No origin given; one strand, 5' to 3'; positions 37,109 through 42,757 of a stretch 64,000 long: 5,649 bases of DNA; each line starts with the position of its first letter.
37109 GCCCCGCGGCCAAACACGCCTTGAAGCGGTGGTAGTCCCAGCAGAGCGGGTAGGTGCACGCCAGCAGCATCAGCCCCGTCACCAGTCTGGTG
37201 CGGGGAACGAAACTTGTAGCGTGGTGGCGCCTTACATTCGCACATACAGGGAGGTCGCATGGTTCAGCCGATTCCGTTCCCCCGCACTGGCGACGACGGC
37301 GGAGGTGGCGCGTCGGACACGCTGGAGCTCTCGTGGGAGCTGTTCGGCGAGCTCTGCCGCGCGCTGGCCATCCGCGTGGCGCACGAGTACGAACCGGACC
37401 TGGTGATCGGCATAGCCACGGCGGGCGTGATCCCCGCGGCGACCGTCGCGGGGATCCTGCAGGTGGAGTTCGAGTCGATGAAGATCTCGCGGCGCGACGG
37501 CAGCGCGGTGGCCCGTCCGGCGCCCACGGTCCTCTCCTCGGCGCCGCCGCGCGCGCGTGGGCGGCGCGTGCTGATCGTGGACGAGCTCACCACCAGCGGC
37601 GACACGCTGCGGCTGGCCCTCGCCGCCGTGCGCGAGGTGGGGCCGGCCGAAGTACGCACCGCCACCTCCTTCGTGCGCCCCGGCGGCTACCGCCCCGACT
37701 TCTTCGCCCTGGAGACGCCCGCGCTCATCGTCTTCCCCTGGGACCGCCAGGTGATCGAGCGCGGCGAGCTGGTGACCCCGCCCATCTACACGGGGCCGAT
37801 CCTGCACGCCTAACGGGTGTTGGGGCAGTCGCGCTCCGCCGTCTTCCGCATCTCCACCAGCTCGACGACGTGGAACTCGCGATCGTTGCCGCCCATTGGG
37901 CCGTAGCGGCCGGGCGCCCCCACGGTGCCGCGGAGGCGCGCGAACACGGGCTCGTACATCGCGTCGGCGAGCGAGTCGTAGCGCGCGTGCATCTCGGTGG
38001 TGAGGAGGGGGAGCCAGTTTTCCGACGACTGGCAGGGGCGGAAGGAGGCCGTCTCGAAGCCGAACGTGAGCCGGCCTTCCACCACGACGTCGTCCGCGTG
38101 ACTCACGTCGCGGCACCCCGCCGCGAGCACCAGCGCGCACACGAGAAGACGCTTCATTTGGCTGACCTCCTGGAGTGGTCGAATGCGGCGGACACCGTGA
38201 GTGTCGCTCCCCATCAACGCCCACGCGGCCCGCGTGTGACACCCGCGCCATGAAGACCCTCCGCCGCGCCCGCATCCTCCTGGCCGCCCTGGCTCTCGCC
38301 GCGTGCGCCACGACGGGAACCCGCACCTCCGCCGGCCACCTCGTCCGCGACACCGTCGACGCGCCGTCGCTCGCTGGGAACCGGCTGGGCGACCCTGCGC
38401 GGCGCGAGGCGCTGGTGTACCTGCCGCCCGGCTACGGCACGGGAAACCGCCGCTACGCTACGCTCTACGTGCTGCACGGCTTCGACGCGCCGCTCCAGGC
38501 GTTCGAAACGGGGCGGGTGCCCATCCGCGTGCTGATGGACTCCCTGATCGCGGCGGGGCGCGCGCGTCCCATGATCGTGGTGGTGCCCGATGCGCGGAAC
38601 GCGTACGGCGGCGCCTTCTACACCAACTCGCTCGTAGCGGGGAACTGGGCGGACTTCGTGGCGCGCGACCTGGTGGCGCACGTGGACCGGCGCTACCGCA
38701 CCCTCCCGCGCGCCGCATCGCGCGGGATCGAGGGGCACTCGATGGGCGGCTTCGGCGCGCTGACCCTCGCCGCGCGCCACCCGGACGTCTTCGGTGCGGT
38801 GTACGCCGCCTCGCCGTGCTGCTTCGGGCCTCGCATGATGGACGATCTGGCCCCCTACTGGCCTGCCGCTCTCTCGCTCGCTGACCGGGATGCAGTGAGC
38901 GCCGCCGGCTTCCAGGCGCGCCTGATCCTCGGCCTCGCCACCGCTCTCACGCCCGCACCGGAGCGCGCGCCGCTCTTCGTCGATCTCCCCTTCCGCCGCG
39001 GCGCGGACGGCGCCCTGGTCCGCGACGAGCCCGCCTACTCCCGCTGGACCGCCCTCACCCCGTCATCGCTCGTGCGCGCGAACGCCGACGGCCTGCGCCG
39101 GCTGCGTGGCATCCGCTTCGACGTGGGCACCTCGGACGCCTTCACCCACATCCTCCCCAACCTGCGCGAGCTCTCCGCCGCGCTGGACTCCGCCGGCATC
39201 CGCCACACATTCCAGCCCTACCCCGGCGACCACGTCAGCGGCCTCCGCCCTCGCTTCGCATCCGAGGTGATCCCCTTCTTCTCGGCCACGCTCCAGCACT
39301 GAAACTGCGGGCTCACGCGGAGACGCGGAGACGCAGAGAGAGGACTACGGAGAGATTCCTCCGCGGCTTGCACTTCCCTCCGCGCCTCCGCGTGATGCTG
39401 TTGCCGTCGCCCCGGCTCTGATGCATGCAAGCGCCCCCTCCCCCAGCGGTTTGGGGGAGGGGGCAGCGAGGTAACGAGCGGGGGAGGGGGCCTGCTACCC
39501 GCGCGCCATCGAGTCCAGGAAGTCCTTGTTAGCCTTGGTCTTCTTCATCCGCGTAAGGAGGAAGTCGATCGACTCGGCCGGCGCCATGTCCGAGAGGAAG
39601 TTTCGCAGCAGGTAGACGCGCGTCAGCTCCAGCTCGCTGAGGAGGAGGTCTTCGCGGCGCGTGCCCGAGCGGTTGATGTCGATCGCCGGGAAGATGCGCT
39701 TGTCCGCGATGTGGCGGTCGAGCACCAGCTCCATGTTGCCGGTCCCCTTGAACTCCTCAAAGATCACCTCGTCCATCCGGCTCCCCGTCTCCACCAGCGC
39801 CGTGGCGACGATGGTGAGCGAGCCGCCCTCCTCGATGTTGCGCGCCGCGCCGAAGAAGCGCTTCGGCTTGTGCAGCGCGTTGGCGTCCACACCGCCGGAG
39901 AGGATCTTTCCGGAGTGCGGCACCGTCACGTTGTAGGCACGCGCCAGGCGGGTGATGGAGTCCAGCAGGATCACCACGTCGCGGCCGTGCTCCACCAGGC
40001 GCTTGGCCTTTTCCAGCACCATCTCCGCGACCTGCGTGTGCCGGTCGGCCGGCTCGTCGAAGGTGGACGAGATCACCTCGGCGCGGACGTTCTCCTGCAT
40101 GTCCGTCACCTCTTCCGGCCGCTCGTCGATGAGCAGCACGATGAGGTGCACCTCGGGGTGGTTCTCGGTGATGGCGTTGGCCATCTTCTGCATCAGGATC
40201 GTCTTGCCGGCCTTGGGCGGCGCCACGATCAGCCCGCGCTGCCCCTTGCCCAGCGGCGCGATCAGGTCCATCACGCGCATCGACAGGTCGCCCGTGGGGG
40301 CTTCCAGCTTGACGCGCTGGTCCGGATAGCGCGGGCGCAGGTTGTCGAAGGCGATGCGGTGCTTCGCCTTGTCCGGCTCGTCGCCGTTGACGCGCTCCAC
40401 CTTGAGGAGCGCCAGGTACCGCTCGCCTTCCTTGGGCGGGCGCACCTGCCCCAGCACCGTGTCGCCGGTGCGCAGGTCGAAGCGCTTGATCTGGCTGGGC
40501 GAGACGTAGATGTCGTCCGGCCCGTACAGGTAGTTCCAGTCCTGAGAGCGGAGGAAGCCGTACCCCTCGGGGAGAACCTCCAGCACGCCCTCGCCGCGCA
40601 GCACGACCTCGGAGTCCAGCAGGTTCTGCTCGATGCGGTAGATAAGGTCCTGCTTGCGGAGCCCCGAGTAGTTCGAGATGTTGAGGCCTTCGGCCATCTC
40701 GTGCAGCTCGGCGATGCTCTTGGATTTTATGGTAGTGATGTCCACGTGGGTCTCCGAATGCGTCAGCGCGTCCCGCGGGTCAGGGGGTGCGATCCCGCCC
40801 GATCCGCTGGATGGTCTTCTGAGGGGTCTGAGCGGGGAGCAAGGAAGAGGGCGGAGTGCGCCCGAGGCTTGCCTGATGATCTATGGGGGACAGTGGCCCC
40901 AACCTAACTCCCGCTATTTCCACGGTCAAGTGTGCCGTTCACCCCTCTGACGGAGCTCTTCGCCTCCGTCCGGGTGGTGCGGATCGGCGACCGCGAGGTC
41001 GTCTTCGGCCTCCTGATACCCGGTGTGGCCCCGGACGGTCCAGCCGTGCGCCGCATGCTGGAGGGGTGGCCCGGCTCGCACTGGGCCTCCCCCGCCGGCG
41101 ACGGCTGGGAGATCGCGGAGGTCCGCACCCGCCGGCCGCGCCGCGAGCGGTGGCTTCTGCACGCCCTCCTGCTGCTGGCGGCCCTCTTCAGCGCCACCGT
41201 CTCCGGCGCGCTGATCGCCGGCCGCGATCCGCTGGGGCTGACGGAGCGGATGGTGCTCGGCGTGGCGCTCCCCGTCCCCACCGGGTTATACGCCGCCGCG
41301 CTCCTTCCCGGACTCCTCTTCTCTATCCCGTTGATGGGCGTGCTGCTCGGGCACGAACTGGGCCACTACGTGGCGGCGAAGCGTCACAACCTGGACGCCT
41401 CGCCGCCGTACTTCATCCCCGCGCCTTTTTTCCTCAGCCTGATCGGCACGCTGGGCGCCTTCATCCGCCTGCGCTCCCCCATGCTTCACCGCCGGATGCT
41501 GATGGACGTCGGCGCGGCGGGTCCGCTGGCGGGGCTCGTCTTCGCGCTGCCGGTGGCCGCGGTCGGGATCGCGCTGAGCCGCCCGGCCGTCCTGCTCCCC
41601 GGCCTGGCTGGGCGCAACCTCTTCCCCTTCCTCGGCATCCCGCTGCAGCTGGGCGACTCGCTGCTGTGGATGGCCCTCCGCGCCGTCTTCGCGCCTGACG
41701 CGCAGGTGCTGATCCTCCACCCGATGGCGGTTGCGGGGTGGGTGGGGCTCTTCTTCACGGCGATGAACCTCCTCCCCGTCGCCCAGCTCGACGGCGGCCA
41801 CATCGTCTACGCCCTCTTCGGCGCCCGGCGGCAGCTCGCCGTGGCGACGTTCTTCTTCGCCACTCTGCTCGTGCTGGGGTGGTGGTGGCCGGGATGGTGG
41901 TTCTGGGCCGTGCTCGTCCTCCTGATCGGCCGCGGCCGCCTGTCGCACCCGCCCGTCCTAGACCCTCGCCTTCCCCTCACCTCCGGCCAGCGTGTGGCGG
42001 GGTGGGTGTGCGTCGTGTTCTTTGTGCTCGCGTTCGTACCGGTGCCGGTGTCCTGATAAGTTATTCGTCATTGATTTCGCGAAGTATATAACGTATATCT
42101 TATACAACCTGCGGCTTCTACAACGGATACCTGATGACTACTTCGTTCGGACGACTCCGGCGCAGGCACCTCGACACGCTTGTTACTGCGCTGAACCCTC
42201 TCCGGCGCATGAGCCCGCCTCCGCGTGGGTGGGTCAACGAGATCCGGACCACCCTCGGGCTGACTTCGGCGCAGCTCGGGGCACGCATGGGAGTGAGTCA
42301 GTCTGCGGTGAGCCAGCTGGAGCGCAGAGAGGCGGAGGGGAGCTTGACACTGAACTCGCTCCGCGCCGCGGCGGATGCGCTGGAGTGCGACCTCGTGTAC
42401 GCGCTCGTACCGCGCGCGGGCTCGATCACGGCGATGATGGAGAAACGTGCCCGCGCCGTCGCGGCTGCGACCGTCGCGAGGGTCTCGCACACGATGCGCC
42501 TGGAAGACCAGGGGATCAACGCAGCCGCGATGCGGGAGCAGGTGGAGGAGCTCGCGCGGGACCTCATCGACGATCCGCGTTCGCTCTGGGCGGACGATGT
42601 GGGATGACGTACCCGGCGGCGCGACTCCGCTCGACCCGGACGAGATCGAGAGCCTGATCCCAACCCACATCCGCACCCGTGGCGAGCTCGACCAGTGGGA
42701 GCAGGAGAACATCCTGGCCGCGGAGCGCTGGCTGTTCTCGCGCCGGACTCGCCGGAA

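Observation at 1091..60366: Dispersed 8-nt tandem arrays (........)n occur as long-range inverted pairs that bracket whole intergenic spacers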

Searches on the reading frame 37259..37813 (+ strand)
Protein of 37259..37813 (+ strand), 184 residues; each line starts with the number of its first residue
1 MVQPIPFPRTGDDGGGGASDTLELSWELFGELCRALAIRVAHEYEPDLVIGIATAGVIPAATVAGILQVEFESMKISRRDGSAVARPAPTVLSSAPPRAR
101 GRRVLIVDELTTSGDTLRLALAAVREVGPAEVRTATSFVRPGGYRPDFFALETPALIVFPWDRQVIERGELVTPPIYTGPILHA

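Call 51: search_protein_families(library=pfam, proteins=[window:37259-37813:+])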
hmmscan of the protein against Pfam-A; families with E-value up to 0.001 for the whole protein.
window:37259-37813:+ (184 aa): 1 family
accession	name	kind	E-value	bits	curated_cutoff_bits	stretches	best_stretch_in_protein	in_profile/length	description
PF00156.33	Pribosyltran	-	1.4e-20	73.6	26.3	1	28-147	10-133/158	Phosphoribosyl transferase domain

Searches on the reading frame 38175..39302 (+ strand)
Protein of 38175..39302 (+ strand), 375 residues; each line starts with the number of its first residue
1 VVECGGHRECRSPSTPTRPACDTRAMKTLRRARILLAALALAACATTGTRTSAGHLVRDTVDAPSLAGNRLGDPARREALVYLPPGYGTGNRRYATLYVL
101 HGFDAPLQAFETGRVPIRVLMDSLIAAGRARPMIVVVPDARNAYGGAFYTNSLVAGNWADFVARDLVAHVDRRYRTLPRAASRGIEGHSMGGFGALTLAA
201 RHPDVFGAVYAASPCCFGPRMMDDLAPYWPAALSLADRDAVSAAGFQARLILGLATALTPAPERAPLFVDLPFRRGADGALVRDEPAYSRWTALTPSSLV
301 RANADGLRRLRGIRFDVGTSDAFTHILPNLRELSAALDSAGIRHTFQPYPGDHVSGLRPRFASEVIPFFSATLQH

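Call 51: search_protein_families(library=pfam, proteins=[window:38175-39302:+])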
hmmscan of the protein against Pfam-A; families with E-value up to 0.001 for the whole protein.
window:38175-39302:+ (375 aa): 4 families
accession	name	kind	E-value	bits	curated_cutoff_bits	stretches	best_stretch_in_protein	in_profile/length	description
PF00756.26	Esterase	-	8.8e-27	94.9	22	1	77-354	8-236/251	Putative esterase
PF12146.15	Hydrolase_4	-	1.2e-05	25.1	27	1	162-228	58-122/239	Serine aminopeptidase, S33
PF00326.27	Peptidase_S9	-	1.3e-05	25.3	22.6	1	131-224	13-107/213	Prolyl oligopeptidase family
PF00561.26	Abhydrolase_1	-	0.00013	22.2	25.8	1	187-231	75-122/245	alpha/beta hydrolase fold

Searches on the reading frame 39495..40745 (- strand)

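Call 51: search_protein_families(library=pfam, proteins=[window:39495-40745:-])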
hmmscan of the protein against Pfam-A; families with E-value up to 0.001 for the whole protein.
window:39495-40745:- (416 aa): 6 families
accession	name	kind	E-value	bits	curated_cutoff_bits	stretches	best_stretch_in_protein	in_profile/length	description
PF07497.18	Rho_RNA_bind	-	2.6e-34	117.3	27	1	52-125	2-73/73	Rho termination factor, RNA-binding domain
PF00006.31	ATP-synt_ab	-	2.2e-26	93.2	29.5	1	156-360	2-211/213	ATP synthase alpha/beta family, nucleotide-binding domain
PF07498.18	Rho_N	-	8.8e-14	51.7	24.9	1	6-43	2-39/43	Rho termination factor, N-terminal domain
PF05729.18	NACHT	-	8e-05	23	26.7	1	180-270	12-96/167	NACHT domain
PF13401.12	AAA_22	-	9e-05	23.2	27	0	171-267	8-96/130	AAA domain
PF08206.17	OB_RNB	-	0.00073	19.6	24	0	53-106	1-47/58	Ribonuclease B OB domain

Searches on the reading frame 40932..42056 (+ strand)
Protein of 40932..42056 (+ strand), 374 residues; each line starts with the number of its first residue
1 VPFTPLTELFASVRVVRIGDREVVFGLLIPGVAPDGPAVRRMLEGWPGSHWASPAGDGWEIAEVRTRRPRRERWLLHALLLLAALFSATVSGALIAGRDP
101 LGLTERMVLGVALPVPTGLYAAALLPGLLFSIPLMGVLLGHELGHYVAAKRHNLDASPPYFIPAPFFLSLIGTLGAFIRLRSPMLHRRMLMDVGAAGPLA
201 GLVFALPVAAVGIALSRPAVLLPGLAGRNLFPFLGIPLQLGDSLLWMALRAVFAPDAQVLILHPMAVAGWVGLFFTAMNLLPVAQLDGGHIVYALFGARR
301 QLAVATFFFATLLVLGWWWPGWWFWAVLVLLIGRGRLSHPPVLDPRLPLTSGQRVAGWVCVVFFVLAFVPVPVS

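Call 51: search_protein_families(library=pfam, proteins=[window:40932-42056:+])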
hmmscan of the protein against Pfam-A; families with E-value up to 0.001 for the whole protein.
window:40932-42056:+ (374 aa): 1 family
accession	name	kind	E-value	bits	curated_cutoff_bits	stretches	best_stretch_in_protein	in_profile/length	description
PF02163.28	Peptidase_M50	-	4.8e-20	72.3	27.2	1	130-303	2-201/221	Peptidase family M50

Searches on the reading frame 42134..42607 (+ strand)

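Call 51: search_protein_families(library=pfam, proteins=[window:42134-42607:+])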
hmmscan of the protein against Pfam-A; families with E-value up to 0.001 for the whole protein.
window:42134-42607:+ (157 aa): 4 families
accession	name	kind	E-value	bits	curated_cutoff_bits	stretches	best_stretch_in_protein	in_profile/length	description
PF01381.28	HTH_3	-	2e-08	34.6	23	1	36-89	3-54/55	Helix-turn-helix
PF13560.12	HTH_31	-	2.9e-05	24.7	27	1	37-86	9-57/64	Helix-turn-helix domain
PF04545.22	Sigma70_r4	-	9.3e-05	22.3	24.1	1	42-65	20-43/50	Sigma-70, region 4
PF13744.12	HTH_37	-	0.00091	19.4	27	0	34-87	23-75/80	Helix-turn-helix domain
